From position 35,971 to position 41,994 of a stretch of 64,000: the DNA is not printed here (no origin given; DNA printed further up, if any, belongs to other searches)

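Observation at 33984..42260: Sec-dependent SpvB/FG-GAP/Rhs toxin operon with no visible delivery machinery, inserted between rlmH and uvrA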

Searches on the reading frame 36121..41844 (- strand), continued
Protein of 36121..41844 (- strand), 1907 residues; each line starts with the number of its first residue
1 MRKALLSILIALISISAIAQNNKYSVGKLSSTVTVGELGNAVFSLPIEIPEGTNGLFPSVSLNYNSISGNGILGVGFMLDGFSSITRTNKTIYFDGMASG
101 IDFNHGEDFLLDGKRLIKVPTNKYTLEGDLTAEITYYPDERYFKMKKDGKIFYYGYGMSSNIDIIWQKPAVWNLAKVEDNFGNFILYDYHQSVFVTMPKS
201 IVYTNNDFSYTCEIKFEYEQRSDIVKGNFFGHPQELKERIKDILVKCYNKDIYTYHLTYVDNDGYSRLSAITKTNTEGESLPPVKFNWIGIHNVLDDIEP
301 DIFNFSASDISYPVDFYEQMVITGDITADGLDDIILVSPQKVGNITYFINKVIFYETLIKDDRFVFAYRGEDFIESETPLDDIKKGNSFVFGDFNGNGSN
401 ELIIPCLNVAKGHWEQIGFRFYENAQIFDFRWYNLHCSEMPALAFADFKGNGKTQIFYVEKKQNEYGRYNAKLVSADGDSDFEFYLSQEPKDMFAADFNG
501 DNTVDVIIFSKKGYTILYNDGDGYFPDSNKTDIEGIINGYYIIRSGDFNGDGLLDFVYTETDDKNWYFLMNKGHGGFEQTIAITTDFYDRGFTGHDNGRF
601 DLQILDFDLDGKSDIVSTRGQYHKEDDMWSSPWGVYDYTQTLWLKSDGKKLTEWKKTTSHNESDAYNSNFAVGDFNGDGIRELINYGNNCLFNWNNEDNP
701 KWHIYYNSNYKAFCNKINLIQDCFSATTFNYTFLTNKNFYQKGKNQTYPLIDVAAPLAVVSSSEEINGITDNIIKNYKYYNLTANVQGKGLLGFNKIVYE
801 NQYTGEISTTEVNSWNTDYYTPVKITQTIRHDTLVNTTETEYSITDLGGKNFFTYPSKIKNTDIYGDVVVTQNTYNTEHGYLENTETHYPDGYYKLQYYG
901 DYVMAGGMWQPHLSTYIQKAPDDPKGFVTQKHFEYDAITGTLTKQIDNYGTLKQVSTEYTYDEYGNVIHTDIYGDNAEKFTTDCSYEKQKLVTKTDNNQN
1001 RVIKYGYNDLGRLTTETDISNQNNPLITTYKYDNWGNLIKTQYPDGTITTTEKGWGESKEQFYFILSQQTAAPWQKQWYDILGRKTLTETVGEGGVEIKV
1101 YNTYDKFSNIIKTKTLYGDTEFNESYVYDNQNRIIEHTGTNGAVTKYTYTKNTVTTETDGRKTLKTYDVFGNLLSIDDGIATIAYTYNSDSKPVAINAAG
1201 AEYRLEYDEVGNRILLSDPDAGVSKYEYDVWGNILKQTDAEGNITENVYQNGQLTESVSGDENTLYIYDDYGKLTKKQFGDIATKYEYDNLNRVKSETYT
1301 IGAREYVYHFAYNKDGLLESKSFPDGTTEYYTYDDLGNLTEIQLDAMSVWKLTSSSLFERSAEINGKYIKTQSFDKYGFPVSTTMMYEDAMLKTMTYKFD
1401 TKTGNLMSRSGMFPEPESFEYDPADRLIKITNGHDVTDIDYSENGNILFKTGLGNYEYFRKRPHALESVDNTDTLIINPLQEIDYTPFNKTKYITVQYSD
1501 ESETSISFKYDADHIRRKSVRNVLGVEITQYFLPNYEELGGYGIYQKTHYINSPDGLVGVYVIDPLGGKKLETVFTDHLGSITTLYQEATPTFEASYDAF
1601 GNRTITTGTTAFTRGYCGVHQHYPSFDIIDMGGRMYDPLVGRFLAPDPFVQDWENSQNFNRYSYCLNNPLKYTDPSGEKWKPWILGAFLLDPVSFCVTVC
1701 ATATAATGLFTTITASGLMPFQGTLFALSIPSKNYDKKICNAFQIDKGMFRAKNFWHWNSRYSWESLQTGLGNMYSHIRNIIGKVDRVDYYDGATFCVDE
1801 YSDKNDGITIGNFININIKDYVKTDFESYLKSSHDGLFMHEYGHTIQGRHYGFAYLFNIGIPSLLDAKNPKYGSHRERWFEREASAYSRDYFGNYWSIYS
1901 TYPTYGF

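Call 32: find_encoding_contigs(protein=P0071, flank=6000, max_places=1)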
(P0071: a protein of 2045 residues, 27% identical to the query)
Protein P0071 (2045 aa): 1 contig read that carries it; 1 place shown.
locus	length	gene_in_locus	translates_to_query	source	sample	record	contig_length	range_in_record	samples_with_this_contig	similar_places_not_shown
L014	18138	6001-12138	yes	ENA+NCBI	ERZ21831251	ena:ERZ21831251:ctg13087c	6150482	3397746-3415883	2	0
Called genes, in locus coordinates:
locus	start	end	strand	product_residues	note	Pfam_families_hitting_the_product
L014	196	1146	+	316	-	-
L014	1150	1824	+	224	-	-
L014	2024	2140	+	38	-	-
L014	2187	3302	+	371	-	-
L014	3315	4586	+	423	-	-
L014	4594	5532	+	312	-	-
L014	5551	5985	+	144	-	PF18962:Por_Secre_tail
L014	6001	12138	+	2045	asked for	PF03534:SpvB, PF12256:TcdB_toxin_midN, PF13517:FG-GAP_3 (weak), PF05593:RHS_repeat (weak)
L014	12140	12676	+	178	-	-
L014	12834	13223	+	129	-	PF14106:DUF4279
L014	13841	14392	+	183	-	PF01797:Y1_Tnp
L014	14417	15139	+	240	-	PF07662:Nucleos_tra2_C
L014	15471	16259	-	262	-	PF07661:MORN_2 (faint)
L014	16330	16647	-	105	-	PF00085:Thioredoxin, PF04756:OST3_OST6 (weak), PF08534:Redoxin (faint), PF14595:Thioredoxin_9 (weak), PF13098:Thioredoxin_2, PF13899:Thioredoxin_7 (weak), PF13905:Thioredoxin_8 (weak)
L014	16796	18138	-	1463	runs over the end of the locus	PF00929:RNase_T (weak), PF02811:PHP, PF07733:DNA_pol3_alpha, PF17657:DNA_pol3_finger, PF14579:HHH_6, PF01336:tRNA_anti-codon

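Call 61: search_protein_families(library=ncbifam, proteins=[L013:12391-13221:+, L013:13229-14863:+, L012:13861-14418:+, L012:14409-14981:+, L012:13370-13801:+, L011:5509-5976:+, L014:5551-5985:+, L012:4430-5878:+], max_evalue=0.01)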
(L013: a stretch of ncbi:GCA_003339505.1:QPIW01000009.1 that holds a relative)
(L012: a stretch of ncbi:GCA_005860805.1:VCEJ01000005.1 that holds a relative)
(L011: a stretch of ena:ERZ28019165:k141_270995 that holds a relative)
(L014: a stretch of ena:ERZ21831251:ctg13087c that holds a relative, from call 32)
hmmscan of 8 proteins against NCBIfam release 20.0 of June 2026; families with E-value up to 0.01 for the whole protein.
L013:12391-13221:+ (276 aa): 0 families

L013:13229-14863:+ (544 aa): 1 family
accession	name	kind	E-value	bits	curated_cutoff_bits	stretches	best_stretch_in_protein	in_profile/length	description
NF052521.1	TafC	equivalog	1.1e-05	24.8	410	1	160-241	279-361/373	TafC family fimbrial protein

L012:13861-14418:+ (185 aa): 1 family
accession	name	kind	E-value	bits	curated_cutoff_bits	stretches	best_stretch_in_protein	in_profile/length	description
TIGR04131.1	Bac_Flav_CTERM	domain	3.9e-05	23.7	35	1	51-132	2-74/85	T9SS type B sorting domain-containing protein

L012:14409-14981:+ (190 aa): 0 families

L012:13370-13801:+ (143 aa): 0 families

L011:5509-5976:+ (155 aa): 2 families
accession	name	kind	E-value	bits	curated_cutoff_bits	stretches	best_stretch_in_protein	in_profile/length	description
TIGR04183.1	Por_Secre_tail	domain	8.7e-09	35.2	23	1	79-152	2-71/72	T9SS type A sorting domain-containing protein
NF038113.1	T9SSA_dep_M36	equivalog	3.3e-06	25.5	885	1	77-152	794-868/869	T9SS-dependent M36 family metallopeptidase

L014:5551-5985:+ (144 aa): 2 families
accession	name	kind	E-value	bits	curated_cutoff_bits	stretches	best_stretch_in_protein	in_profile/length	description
TIGR04183.1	Por_Secre_tail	domain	1.2e-11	44.4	23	1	69-144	1-72/72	T9SS type A sorting domain-containing protein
NF038113.1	T9SSA_dep_M36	equivalog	7.7e-07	27.6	885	1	58-143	784-868/869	T9SS-dependent M36 family metallopeptidase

L012:4430-5878:+ (482 aa): 0 families

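Call 86: find_encoding_contigs(protein=P0019, flank=10000, max_places=2)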
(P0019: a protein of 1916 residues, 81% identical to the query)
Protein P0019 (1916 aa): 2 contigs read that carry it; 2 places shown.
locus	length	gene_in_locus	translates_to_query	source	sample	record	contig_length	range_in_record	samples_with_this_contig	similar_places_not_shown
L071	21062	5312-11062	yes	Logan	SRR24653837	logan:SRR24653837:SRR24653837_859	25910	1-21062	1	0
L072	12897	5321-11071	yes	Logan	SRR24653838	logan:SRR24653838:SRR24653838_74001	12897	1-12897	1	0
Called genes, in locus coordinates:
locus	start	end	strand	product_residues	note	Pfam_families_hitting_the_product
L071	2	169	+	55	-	?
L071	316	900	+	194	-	PF01694:Rhomboid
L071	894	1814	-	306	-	PF00892:EamA, PF03151:TPT, PF00892:EamA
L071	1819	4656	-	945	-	PF00005:ABC_tran (faint), PF02463:SMC_N (faint), PF03193:RsgA_GTPase (faint), PF13175:AAA_15 (faint), PF13191:AAA_16 (faint), PF13304:AAA_21 (faint), PF17760:UvrA_inter, PF17755:UvrA_DNA-bind, +2 more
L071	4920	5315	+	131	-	PF18962:Por_Secre_tail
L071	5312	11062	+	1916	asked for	PF03534:SpvB, PF01839:FG-GAP (faint), PF13517:FG-GAP_3, PF05593:RHS_repeat (weak), PF25023:TEN_YD-shell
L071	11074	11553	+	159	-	-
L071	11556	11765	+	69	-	-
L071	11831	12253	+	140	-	-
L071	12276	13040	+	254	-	-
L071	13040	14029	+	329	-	-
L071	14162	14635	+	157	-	PF02590:SPOUT_MTase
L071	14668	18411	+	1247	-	PF00672:HAMP (weak), PF00512:HisKA (weak), PF02518:HATPase_c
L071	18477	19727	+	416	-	PF13740:ACT_6, PF01842:ACT (faint), PF21086:ACT_PSP_2 (faint), PF00702:Hydrolase, PF12710:HAD, PF08282:Hydrolase_3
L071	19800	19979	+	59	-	-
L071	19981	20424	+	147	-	PF01850:PIN (weak), PF13470:PIN_3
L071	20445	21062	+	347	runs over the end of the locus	PF01883:FeS_assembly_P, PF00142:Fer4_NifH (faint), PF01656:CbiA, PF02374:ArsA_ATPase (weak), PF09140:MipZ (weak), PF10609:ParA, PF13614:AAA_31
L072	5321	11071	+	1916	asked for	PF03534:SpvB, PF01839:FG-GAP (faint), PF13517:FG-GAP_3, PF05593:RHS_repeat (weak), PF25023:TEN_YD-shell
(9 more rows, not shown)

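Call 90: find_encoding_contigs(protein=P0050, flank=4000, max_places=1)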
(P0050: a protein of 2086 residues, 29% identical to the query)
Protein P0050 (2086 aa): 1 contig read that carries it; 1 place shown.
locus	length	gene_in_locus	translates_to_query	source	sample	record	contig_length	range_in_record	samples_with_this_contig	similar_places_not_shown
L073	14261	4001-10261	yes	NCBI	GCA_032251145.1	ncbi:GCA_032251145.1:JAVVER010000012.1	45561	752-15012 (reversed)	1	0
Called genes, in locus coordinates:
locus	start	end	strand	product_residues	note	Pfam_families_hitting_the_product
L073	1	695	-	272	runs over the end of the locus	PF13640:2OG-FeII_Oxy_3, PF13661:2OG-FeII_Oxy_4 (weak)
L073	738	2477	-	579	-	PF07244:POTRA (weak)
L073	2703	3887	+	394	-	-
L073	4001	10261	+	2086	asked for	PF03534:SpvB (weak), PF05593:RHS_repeat (faint), PF01839:FG-GAP (faint), PF13517:FG-GAP_3 (weak), PF25023:TEN_YD-shell (weak)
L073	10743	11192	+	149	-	PF18962:Por_Secre_tail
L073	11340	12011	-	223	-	PF03167:UDG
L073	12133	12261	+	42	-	-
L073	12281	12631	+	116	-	PF11009:BrxC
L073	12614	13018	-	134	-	PF02566:OsmC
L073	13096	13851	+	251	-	-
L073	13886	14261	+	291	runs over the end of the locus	PF16881:LIAS_N, PF04055:Radical_SAM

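Call 91: find_encoding_contigs(protein=P0113, flank=4000, max_places=1)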
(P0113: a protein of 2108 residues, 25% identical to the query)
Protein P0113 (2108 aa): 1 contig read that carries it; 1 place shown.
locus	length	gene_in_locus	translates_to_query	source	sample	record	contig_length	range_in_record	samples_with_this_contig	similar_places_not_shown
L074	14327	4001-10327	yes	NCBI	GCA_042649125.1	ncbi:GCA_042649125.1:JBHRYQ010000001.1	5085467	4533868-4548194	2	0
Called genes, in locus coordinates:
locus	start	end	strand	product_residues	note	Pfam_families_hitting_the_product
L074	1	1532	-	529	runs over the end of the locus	PF07568:HisKA_2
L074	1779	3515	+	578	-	-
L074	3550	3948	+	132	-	-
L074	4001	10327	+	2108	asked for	PF03534:SpvB, PF01839:FG-GAP (faint), PF13517:FG-GAP_3 (weak), PF12256:TcdB_toxin_midN (weak), PF25023:TEN_YD-shell (weak), PF05593:RHS_repeat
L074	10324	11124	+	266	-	-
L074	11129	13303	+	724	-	PF13385:Laminin_G_3, PF02210:Laminin_G_2 (weak)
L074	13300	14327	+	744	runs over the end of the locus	PF13385:Laminin_G_3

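Call 92: find_encoding_contigs(protein=P0116, flank=4000, max_places=1)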
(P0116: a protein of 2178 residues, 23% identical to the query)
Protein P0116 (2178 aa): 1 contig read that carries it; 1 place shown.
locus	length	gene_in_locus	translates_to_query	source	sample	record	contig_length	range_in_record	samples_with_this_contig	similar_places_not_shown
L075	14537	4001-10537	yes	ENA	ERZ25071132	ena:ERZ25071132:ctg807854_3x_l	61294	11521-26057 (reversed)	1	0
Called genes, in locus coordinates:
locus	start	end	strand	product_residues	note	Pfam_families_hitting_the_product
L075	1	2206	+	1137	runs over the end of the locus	PF13643:DUF4145 (weak), PF04313:HSDR_N (weak), PF00270:DEAD, PF04851:ResIII, PF18766:SWI2_SNF2, PF00271:Helicase_C (weak), PF08463:EcoEI_R_C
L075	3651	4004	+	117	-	-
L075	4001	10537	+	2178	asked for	PF03534:SpvB (weak), PF01839:FG-GAP (faint), PF13517:FG-GAP_3, PF12256:TcdB_toxin_midN (faint), PF13517:FG-GAP_3, PF05593:RHS_repeat (weak), PF25023:TEN_YD-shell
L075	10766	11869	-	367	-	PF01548:DEDD_Tnp_IS110, PF02371:Transposase_20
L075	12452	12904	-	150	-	PF13701:DDE_Tnp_1_4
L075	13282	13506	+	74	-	-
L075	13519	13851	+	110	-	-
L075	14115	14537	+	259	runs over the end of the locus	PF05598:DUF772, PF01609:DDE_Tnp_1, PF13359:DDE_Tnp_4 (weak)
